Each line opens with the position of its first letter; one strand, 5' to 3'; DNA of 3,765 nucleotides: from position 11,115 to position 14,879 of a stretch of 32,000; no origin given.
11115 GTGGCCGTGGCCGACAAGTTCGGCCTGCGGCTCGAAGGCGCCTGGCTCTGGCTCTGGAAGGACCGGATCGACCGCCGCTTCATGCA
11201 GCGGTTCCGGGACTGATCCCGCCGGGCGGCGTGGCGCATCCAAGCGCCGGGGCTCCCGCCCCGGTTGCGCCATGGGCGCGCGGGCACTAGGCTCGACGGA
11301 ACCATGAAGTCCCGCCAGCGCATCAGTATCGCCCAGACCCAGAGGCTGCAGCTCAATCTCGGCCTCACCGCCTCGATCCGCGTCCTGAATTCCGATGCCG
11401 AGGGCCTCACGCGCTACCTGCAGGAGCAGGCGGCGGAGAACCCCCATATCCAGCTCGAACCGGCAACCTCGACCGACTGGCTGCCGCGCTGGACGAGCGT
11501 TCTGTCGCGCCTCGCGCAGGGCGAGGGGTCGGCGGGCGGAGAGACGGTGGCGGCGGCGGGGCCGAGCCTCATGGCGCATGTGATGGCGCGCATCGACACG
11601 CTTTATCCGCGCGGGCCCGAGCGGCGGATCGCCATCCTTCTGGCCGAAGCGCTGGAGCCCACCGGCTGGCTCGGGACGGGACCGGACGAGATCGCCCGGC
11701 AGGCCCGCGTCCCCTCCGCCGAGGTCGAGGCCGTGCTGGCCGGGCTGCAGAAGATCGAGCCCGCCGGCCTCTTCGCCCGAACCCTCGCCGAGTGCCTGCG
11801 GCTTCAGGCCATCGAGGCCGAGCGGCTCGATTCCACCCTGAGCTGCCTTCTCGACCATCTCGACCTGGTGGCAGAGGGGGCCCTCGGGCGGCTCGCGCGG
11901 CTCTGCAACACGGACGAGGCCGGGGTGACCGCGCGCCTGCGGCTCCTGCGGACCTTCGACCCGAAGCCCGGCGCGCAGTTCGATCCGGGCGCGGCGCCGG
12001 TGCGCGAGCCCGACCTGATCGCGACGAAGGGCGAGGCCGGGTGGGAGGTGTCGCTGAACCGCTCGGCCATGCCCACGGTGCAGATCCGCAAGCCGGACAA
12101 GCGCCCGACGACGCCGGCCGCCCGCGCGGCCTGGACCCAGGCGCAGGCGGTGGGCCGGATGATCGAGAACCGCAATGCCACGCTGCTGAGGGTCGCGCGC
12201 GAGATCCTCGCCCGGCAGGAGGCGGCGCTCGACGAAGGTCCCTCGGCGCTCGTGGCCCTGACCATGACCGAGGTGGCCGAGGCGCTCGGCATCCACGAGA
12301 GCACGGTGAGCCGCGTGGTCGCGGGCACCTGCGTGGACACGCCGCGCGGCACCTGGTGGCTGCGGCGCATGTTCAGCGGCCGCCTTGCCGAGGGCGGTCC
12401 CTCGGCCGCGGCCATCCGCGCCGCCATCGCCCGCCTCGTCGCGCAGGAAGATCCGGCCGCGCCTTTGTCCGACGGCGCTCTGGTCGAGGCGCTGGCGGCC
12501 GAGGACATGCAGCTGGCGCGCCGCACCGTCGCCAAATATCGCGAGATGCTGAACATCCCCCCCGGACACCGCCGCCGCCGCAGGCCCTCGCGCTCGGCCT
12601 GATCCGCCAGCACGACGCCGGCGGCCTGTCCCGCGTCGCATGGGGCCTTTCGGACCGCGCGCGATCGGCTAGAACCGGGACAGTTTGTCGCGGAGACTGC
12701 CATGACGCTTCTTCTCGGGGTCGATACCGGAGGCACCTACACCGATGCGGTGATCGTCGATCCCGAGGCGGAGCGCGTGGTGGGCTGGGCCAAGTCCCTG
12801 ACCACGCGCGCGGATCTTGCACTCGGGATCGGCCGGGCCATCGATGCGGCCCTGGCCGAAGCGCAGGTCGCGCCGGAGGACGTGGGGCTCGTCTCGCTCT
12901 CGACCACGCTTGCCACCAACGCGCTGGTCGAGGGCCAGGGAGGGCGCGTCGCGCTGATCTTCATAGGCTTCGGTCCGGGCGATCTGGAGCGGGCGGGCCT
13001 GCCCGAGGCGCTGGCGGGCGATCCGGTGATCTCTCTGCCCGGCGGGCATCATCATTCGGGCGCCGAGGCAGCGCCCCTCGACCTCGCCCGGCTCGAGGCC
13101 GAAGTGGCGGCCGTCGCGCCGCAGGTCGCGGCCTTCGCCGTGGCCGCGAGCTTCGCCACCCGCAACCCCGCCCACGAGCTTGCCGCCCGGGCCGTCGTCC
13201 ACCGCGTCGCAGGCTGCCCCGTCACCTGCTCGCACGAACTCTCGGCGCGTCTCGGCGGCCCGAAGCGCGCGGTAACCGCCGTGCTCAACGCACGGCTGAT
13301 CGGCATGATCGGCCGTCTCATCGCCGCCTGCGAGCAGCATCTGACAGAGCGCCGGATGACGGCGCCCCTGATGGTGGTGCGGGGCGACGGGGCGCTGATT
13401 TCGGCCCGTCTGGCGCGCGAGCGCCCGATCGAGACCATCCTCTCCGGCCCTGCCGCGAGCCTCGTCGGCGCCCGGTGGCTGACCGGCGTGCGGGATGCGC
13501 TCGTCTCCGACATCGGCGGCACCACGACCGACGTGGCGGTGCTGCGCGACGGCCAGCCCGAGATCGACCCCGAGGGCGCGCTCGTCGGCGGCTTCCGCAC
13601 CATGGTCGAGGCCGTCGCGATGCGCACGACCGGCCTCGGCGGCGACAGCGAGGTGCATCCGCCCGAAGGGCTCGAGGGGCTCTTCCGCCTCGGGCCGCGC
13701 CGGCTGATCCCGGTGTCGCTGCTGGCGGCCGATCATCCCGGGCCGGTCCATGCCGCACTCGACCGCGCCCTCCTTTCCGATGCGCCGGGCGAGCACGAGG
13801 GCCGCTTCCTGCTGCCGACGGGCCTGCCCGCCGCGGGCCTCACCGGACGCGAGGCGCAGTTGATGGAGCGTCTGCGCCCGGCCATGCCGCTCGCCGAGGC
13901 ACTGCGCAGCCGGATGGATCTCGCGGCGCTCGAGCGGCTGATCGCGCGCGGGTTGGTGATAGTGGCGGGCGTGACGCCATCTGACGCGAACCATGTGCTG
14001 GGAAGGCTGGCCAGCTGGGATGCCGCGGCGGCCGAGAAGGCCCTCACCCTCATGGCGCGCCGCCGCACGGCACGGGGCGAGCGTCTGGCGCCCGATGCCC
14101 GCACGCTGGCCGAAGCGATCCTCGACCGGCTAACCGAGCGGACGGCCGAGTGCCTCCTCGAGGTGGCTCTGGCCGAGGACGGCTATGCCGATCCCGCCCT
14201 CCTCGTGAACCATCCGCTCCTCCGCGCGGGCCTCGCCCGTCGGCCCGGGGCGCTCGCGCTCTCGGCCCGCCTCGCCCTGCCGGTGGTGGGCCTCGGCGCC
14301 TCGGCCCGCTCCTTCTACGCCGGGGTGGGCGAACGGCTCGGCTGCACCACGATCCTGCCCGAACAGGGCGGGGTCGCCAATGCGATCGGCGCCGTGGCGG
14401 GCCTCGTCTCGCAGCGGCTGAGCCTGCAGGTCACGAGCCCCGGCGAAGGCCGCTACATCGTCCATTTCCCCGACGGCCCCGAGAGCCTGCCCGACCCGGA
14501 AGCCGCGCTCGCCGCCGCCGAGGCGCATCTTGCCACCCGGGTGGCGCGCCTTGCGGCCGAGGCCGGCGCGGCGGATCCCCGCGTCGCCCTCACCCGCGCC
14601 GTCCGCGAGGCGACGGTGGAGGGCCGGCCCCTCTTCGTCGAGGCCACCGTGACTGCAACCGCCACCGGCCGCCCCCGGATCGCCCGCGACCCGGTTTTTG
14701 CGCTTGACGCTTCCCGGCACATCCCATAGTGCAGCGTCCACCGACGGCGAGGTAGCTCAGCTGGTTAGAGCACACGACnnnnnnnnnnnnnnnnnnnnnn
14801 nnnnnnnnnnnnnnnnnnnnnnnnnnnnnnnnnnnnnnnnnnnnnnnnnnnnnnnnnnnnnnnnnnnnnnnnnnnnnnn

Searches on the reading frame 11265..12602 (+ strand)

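Call 9: search_protein_families(library=pfam, max_evalue=0.01, proteins=[window:11265-12602:+])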
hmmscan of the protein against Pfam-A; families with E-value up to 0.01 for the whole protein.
window:11265-12602:+ (445 aa): 11 families
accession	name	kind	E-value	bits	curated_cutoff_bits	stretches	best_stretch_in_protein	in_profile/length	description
PF04552.19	Sigma54_DBD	-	1.8e-55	187.5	22.8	1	286-439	4-160/160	Sigma-54, DNA binding domain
PF04963.19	Sigma54_CBD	-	2.6e-37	128.8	22.9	1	94-276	4-183/185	Sigma-54 factor, core binding domain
PF00309.25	Sigma54_AID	-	8.3e-08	32.4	23.8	1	20-63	2-45/46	Sigma-54 factor, Activator interacting domain (AID)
PF13384.12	HTH_23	-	4.2e-05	23.7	24.6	1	332-352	18-38/50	Homeodomain-like domain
PF09339.16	HTH_IclR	-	0.00039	20.6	22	0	331-352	18-39/52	IclR helix-turn-helix domain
PF01381.28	HTH_3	-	0.00077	19.9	23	1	332-354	10-32/55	Helix-turn-helix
PF13545.12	HTH_Crp_2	-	0.0018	18.6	27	1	309-352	2-43/70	Crp-like helix-turn-helix domain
PF12802.13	MarR_2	-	0.0051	17.4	27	0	322-353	14-42/61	MarR family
PF13542.12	HTH_Tnp_ISL3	-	0.0071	16.2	27.4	0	331-352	26-47/51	Helix-turn-helix domain of transposase family ISL3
PF13560.12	HTH_31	-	0.0082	16.9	27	1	317-361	13-45/64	Helix-turn-helix domain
PF13551.12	HTH_29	-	0.0094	16.5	28.1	0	322-352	8-33/64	Winged helix-turn helix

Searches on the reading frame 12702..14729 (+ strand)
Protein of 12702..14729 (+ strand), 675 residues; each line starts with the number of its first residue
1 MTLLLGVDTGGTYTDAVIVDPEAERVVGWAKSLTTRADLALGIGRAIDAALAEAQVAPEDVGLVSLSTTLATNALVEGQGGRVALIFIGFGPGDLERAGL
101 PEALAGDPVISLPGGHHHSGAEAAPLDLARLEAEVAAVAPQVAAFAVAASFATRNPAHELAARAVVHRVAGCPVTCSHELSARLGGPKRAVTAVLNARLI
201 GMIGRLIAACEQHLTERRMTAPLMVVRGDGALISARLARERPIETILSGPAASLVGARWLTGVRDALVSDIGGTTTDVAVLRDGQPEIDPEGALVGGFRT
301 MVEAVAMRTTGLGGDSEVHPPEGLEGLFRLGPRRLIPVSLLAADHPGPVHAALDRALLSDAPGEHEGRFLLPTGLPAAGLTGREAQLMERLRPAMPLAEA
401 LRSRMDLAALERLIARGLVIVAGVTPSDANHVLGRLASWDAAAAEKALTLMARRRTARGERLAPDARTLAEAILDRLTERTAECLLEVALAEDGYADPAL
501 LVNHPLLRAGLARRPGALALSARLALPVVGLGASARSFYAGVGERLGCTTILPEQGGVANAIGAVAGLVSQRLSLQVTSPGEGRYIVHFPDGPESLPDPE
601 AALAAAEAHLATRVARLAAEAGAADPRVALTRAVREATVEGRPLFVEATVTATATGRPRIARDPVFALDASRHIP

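Call 9: search_protein_families(library=pfam, max_evalue=0.01, proteins=[window:12702-14729:+])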
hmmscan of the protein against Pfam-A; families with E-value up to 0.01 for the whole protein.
window:12702-14729:+ (675 aa): 5 families
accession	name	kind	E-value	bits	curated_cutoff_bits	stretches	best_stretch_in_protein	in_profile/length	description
PF05378.19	Hydant_A_N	-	7.9e-34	117.3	25.2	1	5-168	2-174/176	Hydantoinase/oxoprolinase N-terminal region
PF01968.24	Hydantoinase_A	-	1.9e-29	103.2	22.9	1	189-566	1-284/291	Hydantoinase/oxoprolinase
PF13941.12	MutL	-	1.8e-07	30.8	27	1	5-57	2-55/450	MutL protein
PF01869.26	BcrAD_BadFG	-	3e-05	24.1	31.5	1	5-71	1-72/271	BadF/BadG/BcrA/BcrD ATPase family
PF14450.12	FtsA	-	0.0026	18.6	31.8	0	270-286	4-20/127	Cell division protein FtsA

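Call 26: find_encoding_contigs(protein=window:12702-14729:+, flank=10000, max_places=10)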
Protein window:12702-14729:+ (675 aa): 23 contigs read that carry it; 4 places shown.
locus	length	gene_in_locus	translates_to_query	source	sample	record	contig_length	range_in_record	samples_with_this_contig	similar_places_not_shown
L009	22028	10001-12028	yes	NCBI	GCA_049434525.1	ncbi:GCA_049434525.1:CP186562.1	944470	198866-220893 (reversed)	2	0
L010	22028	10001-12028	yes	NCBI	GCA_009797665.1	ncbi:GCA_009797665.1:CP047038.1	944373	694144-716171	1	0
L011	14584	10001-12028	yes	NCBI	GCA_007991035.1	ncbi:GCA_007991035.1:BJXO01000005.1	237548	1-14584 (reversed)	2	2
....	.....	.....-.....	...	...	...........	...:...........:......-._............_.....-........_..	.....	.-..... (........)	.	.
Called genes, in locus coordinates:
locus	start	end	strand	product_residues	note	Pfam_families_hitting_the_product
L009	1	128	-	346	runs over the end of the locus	PF02562:PhoH, PF13604:AAA_30 (weak), PF13245:AAA_19 (weak)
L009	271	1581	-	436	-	PF00919:UPF0004, PF04055:Radical_SAM, PF01938:TRAM (weak)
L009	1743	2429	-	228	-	PF00657:Lipase_GDSL, PF13472:Lipase_GDSL_2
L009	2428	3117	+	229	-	PF00005:ABC_tran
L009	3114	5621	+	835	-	PF12704:MacB_PCD, PF02687:FtsX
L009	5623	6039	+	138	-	-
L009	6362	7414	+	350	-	PF00581:Rhodanese, PF26341:AAA_SelU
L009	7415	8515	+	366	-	PF07992:Pyr_redox_2, PF00070:Pyr_redox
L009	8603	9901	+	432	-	PF00309:Sigma54_AID, PF04963:Sigma54_CBD, PF04552:Sigma54_DBD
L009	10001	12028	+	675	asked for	PF05378:Hydant_A_N, PF13941:MutL (faint), PF01968:Hydantoinase_A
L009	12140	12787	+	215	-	-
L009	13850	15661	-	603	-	PF02195:ParB_N, PF17762:HTH_ParB (weak)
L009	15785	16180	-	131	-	PF10073:GapR_DNA-bd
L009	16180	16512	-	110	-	-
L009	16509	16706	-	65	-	-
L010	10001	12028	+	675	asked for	PF05378:Hydant_A_N, PF13941:MutL (faint), PF01968:Hydantoinase_A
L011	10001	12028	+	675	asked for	PF05378:Hydant_A_N, PF13941:MutL (faint), PF01968:Hydantoinase_A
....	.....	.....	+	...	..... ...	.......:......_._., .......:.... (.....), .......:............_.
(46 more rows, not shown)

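Call 35: find_related_loci(query=window:12702-14729:+, collection=genome_contigs, flank=10000)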
Query window:12702-14729:+ (675 aa) in genome_contigs; peptide patterns used: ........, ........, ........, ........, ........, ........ (x = any residue, [..] = any of these).
600 stretches matched a pattern (row limit reached: there are more); 311 encode a relative of the query (tblastn E <= 1e-3); the best 80 are kept; 80 distinct loci.
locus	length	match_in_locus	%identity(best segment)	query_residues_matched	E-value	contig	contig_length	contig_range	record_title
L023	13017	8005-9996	67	1-661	0e+0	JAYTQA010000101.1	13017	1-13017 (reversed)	MAG: bacterium isolate GFS_4523 GFS_4523_100, whole genome shotgun sequence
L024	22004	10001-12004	68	1-664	0e+0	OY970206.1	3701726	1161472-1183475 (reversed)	MAG: uncultured Alphaproteobacteria bacterium isolate MFD04651.bin.1.17 genome assembly, chromosome: 1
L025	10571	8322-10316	65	1-661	0e+0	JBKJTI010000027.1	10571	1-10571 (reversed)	MAG: Cypionkella sp. isolate ant_bin.613 k117_3604882, whole genome shotgun sequence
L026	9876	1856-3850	68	1-661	0e+0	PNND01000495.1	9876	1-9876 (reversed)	MAG: Rhodobacter sp. isolate BC.021 BC_1004634_9876, whole genome shotgun sequence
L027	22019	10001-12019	64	1-670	0e+0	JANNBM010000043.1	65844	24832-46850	MAG: Paracoccaceae bacterium isolate OTE_78_metabat_339 OTE_78_k141_873374, whole genome shotgun sequence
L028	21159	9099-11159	63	1-675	0e+0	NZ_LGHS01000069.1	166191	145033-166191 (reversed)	Pseudorhodobacter aquimaris strain KCTC 23043 ctg7180000021123, whole genome shotgun sequence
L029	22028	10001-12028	66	1-672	0e+0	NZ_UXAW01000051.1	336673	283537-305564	Pseudogemmobacter humi strain CIP 111625, whole genome shotgun sequence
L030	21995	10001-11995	67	1-661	0e+0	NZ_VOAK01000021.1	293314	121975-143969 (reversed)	Gemmobacter aquaticus strain A1-9 NODE_3, whole genome shotgun sequence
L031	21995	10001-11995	65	1-661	0e+0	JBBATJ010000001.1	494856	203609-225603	MAG: Cypionkella sp. isolate EUL_268 ctg1-EUL_268, whole genome shotgun sequence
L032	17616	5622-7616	66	1-661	0e+0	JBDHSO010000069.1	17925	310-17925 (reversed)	MAG: Rhodobacter sp. isolate AS-MESO-OLR.185 NODE_9991_length_17925_cov_8.258797, whole genome shotgun sequence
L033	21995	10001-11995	67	1-661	0e+0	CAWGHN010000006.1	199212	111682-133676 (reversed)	MAG: uncultured Alphaproteobacteria bacterium isolate MFD02832.bin.1.27 genome assembly, contig: contig_43374, whole gen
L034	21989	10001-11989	65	1-661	0e+0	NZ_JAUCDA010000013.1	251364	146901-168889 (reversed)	MAG: Pseudorhodobacter sp. isolate R32x_68d_np_Bin2.7 contig_226, whole genome shotgun sequence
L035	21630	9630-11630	66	1-663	0e+0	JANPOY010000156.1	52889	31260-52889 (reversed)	MAG: Paracoccaceae bacterium isolate VAR_83_metabat_517 VAR_83_k141_4278645, whole genome shotgun sequence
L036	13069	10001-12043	66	1-672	0e+0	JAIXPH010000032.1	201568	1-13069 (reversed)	MAG: Rhodobacteraceae bacterium isolate C1_MAG_00057 C1_MAG_00057_000000000008, whole genome shotgun sequence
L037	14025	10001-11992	65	1-662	0e+0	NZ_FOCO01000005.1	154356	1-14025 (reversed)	Pseudorhodobacter antarcticus strain CGMCC 1.10836, whole genome shotgun sequence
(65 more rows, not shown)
